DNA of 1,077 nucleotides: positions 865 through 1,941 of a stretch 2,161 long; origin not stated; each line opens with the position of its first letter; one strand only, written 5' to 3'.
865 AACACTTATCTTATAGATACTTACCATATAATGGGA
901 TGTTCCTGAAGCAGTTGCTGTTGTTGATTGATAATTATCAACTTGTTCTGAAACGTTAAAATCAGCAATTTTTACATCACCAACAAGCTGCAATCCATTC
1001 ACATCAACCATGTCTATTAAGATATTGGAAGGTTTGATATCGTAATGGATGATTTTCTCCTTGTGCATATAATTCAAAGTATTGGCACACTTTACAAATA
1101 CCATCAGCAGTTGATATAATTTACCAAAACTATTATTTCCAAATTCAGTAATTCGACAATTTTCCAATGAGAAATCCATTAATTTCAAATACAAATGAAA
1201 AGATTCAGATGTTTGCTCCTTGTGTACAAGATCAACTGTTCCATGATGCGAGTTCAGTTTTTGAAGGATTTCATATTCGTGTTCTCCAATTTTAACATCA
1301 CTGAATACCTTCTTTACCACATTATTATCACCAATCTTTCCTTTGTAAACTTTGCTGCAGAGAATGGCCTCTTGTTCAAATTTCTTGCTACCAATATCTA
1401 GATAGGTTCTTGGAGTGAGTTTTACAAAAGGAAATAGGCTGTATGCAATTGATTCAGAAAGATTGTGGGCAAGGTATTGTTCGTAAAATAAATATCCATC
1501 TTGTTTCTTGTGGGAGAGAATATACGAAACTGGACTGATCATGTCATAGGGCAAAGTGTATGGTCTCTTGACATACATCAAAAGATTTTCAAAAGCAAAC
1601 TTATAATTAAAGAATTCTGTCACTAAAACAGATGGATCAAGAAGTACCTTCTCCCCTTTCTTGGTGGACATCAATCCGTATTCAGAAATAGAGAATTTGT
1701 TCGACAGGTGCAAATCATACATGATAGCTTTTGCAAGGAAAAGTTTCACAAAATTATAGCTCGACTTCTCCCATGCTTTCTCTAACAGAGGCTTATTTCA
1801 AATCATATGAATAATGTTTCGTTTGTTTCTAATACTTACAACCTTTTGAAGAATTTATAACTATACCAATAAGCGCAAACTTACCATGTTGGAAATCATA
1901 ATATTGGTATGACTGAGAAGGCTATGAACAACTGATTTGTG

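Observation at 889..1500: Atypical catalytic core: non-RD (HYD), DFN instead of DFG, and a degenerate/inserted glycine loop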

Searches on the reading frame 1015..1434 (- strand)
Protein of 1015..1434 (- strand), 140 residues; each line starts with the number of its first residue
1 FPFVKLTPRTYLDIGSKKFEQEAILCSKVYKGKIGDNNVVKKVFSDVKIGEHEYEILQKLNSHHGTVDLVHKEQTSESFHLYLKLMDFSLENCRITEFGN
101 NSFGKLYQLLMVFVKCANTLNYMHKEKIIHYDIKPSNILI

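Call 48: search_solved_structures(query=window:1015-1434:-, max_evalue=1, show_alignments=5)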
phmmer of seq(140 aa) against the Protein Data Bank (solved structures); distinct sequences matched with E-value up to 1: 752 (the best 60 are shown).
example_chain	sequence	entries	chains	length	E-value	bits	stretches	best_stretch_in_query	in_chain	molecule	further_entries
4wnk_A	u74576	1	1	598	5.1e-05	26.8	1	27-140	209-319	G protein-coupled receptor kinase 5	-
2acx_A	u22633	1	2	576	7.9e-05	26.1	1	27-140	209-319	G protein-coupled receptor kinase 6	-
3nyn_A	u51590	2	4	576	7.9e-05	26.1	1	27-140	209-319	G protein-coupled receptor kinase 6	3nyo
9cko_A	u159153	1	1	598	0.0001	25.8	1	27-140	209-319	G protein-coupled receptor kinase 5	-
4tnb_A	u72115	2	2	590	0.00028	24.4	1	27-140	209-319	G protein-coupled receptor kinase 5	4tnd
6pjx_A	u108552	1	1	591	0.00028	24.4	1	27-140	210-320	G protein-coupled receptor kinase 5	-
4jl9_A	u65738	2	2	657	0.00031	24.2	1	45-139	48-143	Serine/threonine-protein kinase TBK1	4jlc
6o8c_A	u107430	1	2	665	0.00033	24.1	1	45-139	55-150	Serine/threonine-protein kinase TBK1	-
3ma6_A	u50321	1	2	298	0.0004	23.9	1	117-140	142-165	Calmodulin-domain protein kinase 1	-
5w5v_A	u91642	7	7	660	0.0004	23.8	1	46-139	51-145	Serine/threonine-protein kinase TBK1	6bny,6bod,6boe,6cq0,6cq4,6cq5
6rsr_A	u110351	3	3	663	0.00041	23.8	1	46-139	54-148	Serine/threonine-protein kinase TBK1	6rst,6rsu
4iwp_A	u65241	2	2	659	0.00041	23.8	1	46-139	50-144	Serine/threonine-protein kinase TBK1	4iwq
4iwo_A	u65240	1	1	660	0.00041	23.8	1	46-139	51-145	Serine/threonine-protein kinase TBK1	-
9ckq_A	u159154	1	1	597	0.00055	23.4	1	27-140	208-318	G protein-coupled receptor kinase 5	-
8uap_A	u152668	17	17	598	0.00055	23.4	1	27-140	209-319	G protein-coupled receptor kinase 5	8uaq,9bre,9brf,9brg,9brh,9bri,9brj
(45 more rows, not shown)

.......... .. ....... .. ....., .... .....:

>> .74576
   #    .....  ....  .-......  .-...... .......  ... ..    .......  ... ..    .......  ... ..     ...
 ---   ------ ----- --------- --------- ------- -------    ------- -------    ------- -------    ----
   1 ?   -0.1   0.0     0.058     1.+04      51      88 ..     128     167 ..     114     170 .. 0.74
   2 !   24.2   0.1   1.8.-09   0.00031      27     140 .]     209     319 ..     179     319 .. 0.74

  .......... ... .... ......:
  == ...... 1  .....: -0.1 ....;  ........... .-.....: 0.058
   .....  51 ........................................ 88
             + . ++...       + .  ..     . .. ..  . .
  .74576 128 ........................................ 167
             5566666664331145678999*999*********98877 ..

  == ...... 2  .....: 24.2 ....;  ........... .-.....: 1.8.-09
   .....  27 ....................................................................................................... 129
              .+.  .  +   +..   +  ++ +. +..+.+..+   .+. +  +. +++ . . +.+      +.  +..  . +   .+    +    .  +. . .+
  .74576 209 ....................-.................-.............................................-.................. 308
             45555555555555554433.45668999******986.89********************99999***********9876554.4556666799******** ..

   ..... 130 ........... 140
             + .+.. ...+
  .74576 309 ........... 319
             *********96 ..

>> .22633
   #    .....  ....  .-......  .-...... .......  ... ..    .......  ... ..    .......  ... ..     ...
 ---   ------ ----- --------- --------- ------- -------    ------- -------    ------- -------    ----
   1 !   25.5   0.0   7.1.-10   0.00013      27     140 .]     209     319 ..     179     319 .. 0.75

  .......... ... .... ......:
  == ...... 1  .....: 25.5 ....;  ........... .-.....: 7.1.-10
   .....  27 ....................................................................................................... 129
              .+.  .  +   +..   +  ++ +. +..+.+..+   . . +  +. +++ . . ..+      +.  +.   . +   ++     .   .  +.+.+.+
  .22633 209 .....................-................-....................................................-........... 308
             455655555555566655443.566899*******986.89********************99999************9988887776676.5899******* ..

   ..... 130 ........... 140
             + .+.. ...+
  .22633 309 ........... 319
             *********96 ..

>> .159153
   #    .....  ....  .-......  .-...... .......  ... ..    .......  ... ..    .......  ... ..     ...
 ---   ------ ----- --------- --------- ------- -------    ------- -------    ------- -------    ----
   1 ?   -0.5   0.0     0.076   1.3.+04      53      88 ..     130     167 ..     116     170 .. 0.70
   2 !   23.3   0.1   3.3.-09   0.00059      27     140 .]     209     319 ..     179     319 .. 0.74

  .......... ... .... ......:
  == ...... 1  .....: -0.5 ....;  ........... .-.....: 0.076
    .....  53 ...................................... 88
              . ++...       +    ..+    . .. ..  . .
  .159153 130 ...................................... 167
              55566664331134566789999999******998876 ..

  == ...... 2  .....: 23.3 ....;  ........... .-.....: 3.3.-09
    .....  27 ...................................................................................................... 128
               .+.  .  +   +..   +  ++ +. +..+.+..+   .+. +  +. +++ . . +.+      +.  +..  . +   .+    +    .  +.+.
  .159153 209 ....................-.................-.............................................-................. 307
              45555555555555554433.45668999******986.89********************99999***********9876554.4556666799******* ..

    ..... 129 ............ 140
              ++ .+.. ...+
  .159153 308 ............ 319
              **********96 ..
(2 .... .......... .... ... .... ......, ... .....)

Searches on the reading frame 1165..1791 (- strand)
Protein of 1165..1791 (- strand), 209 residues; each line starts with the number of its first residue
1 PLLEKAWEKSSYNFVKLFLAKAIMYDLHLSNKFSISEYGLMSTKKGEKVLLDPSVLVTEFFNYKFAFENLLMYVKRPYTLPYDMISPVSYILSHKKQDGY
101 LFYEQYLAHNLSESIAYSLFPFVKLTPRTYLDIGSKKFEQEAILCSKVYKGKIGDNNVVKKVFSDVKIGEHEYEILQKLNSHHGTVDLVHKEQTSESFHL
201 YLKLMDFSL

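Call 34: find_homologous_proteins(query=A3, max_evalue=0.001)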
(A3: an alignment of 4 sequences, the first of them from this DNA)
Query A3 (4 sequences) (209 aa, profile of the alignment): 2 proteins with E <= 0.001 among 1403 candidates.
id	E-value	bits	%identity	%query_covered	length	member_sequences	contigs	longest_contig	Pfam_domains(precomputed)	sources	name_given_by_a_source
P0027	2.4e-70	255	100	89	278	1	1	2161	PF07714.24,PF00069.32,PF17667.8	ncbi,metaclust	ncbi:predicted protein, partial [Naegleria gruberi]|metaclust:status=active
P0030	7.8e-50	188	32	39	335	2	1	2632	PF07714.24,PF00069.32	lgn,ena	-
